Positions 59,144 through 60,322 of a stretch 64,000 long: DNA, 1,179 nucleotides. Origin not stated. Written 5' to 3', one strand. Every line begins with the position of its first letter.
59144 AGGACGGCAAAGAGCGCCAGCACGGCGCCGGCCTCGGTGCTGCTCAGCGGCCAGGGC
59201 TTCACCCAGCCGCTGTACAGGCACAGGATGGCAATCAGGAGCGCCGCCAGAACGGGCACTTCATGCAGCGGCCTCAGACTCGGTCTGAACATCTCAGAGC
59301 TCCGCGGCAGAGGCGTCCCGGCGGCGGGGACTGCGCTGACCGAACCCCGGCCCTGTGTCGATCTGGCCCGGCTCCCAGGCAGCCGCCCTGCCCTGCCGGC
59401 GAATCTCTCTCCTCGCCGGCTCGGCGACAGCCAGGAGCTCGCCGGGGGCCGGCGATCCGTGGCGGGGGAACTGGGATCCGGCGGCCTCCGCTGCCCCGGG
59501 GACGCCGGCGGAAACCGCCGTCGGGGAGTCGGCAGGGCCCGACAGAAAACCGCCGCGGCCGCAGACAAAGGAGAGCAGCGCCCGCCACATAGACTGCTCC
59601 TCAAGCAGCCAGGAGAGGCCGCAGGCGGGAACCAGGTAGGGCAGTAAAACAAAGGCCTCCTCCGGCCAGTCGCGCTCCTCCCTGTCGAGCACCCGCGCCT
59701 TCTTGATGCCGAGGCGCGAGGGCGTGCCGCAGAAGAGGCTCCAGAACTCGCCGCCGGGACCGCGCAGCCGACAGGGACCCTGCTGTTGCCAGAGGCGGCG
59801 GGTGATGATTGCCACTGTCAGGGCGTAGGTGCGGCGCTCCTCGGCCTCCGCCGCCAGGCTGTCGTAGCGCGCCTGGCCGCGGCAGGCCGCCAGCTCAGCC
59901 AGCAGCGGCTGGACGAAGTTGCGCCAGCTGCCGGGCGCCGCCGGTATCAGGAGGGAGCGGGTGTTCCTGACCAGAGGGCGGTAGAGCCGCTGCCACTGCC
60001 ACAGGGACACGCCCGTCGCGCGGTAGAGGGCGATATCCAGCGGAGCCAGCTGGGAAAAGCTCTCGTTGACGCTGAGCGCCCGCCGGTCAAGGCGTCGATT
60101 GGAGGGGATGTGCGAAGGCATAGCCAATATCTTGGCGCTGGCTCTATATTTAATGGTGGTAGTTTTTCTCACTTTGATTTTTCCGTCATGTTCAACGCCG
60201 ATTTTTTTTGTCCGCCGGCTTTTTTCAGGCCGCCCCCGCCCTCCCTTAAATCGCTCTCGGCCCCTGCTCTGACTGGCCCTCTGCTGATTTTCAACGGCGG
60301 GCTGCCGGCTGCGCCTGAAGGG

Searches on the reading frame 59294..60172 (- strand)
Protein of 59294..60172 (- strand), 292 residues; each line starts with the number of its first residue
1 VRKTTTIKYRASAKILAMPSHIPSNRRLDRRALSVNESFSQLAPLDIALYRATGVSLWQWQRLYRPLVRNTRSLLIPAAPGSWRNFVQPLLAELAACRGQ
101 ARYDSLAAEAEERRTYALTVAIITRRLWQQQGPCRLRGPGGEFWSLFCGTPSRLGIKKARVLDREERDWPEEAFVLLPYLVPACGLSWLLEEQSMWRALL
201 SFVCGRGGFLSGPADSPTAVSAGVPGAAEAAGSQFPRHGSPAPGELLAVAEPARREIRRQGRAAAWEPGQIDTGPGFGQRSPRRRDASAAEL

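Call 57: search_protein_families(library=pfam, proteins=[window:59294-60172:-], max_evalue=0.01)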
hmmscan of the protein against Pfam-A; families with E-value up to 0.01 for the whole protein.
window:59294-60172:- (292 aa): 1 family
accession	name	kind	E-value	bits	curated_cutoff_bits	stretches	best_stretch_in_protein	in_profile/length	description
PF11808.13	PhoR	-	0.00029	21.6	27.1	0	47-86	32-70/86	Phosphate regulon sensor protein PhoR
